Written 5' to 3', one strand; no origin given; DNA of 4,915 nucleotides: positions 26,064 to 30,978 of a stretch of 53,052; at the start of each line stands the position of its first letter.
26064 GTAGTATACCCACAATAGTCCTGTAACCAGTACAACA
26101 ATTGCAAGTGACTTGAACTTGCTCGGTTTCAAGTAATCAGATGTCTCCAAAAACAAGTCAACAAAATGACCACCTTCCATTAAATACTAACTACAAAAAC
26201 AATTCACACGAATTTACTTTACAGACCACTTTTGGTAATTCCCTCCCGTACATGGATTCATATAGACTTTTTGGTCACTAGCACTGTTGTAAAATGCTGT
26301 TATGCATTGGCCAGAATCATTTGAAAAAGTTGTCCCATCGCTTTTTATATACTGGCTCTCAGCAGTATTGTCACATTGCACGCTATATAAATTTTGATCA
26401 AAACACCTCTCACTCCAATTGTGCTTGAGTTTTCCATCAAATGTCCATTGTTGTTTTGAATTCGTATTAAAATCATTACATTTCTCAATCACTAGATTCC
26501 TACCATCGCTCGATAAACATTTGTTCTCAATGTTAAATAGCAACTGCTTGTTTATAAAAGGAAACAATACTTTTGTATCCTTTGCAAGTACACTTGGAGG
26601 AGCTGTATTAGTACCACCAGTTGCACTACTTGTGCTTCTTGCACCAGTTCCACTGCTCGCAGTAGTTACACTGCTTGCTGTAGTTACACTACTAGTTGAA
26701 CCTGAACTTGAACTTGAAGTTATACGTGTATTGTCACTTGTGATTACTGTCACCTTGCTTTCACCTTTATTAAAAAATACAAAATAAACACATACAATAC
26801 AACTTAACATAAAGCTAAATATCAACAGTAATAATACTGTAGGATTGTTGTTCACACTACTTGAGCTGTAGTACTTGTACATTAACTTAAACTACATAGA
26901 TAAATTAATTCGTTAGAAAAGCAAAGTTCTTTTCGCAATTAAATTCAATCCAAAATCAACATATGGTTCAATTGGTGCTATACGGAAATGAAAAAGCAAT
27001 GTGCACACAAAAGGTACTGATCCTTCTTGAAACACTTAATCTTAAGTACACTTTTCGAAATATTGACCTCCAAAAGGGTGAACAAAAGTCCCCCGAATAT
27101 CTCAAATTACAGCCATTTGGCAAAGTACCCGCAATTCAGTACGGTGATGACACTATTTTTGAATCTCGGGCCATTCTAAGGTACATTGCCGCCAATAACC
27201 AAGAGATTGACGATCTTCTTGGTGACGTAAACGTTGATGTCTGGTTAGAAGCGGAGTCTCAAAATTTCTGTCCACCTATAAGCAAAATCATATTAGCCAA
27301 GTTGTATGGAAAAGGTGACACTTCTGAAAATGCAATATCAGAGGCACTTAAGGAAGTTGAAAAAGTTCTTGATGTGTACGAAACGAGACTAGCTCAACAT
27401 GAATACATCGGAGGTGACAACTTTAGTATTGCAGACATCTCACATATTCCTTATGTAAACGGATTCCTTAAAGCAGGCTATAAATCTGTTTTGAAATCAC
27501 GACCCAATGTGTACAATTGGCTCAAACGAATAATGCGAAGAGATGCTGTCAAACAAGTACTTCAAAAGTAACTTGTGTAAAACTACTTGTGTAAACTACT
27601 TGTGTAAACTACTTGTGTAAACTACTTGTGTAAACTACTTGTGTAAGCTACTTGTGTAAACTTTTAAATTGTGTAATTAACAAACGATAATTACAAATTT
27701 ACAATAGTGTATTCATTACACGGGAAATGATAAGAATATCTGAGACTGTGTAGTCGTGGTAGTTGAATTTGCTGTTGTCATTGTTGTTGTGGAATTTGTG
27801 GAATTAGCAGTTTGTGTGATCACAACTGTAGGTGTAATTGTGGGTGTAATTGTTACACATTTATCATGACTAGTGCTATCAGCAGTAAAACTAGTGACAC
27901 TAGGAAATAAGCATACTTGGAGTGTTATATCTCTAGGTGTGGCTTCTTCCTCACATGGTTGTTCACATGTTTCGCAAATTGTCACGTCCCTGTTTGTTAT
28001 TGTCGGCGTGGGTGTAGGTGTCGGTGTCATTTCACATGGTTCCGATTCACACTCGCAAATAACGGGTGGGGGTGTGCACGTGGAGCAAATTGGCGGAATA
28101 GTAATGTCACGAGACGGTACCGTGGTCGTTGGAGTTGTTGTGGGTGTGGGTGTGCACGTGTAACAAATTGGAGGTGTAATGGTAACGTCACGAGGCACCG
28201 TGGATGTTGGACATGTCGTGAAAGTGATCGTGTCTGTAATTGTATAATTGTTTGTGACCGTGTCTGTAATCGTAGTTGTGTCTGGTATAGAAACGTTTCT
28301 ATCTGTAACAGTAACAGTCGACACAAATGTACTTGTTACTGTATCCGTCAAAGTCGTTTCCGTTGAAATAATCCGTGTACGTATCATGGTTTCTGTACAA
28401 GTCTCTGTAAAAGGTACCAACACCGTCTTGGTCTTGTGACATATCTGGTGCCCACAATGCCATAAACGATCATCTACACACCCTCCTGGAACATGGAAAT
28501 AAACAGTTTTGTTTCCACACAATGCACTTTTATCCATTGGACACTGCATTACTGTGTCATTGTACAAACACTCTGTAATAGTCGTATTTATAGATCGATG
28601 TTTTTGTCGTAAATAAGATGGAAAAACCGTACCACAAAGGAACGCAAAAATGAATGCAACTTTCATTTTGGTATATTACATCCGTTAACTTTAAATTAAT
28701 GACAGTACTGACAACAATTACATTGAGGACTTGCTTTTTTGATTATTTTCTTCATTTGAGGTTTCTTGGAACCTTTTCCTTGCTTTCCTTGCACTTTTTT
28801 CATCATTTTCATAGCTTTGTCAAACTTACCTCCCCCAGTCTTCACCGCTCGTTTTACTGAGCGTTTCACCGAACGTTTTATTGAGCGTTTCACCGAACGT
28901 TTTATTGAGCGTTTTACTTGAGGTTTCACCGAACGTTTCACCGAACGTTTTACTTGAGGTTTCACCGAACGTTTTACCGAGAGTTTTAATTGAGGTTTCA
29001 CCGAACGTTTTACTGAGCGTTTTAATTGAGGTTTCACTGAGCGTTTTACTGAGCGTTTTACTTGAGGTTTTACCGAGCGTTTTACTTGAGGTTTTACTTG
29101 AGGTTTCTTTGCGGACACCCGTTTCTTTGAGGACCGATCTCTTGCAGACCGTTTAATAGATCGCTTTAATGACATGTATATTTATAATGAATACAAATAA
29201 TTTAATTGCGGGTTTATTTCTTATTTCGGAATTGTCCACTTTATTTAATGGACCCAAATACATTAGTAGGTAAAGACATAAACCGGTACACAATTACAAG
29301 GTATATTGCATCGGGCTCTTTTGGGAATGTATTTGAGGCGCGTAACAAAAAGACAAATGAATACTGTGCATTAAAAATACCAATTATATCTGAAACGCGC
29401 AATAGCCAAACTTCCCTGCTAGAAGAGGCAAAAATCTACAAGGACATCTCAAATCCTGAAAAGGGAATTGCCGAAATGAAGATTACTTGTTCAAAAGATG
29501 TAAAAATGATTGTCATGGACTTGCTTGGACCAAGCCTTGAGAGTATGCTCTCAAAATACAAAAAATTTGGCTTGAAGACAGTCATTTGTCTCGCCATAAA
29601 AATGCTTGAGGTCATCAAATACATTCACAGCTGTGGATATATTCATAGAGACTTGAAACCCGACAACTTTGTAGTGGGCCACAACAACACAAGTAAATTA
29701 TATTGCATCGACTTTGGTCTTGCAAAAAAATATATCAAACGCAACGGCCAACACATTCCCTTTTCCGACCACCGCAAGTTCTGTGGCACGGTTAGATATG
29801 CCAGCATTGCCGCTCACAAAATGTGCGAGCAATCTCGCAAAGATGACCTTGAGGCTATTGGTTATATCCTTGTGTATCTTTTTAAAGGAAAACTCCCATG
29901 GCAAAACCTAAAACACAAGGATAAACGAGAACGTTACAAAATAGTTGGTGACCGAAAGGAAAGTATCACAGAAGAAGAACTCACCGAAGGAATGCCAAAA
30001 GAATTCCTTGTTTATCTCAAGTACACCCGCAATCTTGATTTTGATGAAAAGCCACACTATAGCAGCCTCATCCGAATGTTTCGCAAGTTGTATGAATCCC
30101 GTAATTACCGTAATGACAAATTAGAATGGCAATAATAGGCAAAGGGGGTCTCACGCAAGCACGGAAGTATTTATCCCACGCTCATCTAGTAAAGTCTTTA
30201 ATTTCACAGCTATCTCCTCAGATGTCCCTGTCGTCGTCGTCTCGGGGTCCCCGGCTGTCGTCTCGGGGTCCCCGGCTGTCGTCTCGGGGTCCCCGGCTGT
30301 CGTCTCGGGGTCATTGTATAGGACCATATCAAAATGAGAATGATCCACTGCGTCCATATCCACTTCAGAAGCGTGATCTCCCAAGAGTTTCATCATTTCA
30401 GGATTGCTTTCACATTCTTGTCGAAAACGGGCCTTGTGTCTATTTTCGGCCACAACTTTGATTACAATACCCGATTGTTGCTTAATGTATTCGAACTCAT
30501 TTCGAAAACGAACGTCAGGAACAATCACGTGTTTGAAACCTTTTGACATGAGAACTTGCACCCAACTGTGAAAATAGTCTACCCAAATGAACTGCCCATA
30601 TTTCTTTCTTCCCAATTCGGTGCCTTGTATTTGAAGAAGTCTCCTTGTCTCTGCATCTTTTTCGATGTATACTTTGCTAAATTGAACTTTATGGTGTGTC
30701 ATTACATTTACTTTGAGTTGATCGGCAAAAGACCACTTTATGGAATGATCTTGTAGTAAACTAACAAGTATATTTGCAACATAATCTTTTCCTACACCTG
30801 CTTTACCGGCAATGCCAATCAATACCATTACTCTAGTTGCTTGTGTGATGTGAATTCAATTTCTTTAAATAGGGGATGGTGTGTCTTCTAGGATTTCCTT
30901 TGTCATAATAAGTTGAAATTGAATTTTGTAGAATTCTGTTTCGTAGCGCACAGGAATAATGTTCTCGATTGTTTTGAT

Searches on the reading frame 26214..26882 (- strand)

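Call 78: search_protein_families(library=pfam, proteins=[window:26214-26882:-], max_evalue=0.001)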
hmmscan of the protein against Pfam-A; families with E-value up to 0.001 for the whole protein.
window:26214-26882:- (222 aa): 1 family
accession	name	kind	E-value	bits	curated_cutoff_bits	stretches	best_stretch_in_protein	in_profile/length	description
PF00652.28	Ricin_B_lectin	-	8.6e-12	45.8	29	2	114-177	48-124/126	Ricin-type beta-trefoil lectin domain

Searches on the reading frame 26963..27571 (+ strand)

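Call 78: search_protein_families(library=pfam, proteins=[window:26963-27571:+], max_evalue=0.001)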
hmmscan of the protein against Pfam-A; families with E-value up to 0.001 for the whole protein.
window:26963-27571:+ (202 aa): 6 families
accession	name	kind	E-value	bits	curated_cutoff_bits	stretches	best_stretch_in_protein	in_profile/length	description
PF02798.26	GST_N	-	6.8e-18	65.2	20.9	1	3-76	2-75/76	Glutathione S-transferase, N-terminal domain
PF00043.30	GST_C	-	7.7e-15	55.4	20.7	1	102-194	1-93/93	Glutathione S-transferase, C-terminal domain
PF13409.12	GST_N_2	-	1.1e-14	55.2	25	1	14-77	4-69/70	Glutathione S-transferase, N-terminal domain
PF13417.12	GST_N_3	-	7.6e-12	45.8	22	1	14-78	9-70/75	Glutathione S-transferase, N-terminal domain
PF13410.11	GST_C_2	-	3.8e-09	36.9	24.9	1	123-189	2-69/69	Glutathione S-transferase, C-terminal domain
PF14497.11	GST_C_3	-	4.8e-08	33.6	21.6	1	117-201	14-102/104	Glutathione S-transferase, C-terminal domain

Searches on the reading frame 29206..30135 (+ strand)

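Call 78: search_protein_families(library=pfam, proteins=[window:29206-30135:+], max_evalue=0.001)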
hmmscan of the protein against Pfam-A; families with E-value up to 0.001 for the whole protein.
window:29206-30135:+ (309 aa): 4 families
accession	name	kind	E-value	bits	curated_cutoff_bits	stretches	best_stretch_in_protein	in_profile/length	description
PF00069.31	Pkinase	-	3.7e-31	108.9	31.7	1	28-242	1-212/263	Protein kinase domain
PF07714.23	PK_Tyr_Ser-Thr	-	1.3e-19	71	23.1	1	30-245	3-218/258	Protein tyrosine and serine/threonine kinase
PF03109.22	ABC1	-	2.9e-05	23.8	22.9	0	136-179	179-220/244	ABC1 atypical kinase-like domain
PF17667.7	Pkinase_fungal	-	4.6e-05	22.7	24.1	1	126-225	291-386/387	Fungal protein kinase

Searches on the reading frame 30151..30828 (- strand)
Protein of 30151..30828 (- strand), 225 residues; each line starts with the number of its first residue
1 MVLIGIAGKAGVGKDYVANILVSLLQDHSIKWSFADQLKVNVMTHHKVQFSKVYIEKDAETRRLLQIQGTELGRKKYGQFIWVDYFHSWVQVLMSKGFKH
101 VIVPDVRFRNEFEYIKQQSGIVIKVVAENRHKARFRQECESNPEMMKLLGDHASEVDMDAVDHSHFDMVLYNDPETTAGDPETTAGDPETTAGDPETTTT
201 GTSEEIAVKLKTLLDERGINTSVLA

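Call 78: search_protein_families(library=pfam, proteins=[window:30151-30828:-], max_evalue=0.001)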
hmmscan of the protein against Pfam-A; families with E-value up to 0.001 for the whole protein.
window:30151-30828:- (225 aa): 2 families
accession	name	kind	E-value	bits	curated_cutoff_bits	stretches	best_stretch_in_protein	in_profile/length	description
PF21448.3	DNMK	-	5.9e-10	39.6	27.1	1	46-131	115-200/232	Deoxynucleotide monophosphate kinase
PF04275.20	P-mevalo_kinase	-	6.2e-07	29.8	33.8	1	6-118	1-111/114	Phosphomevalonate kinase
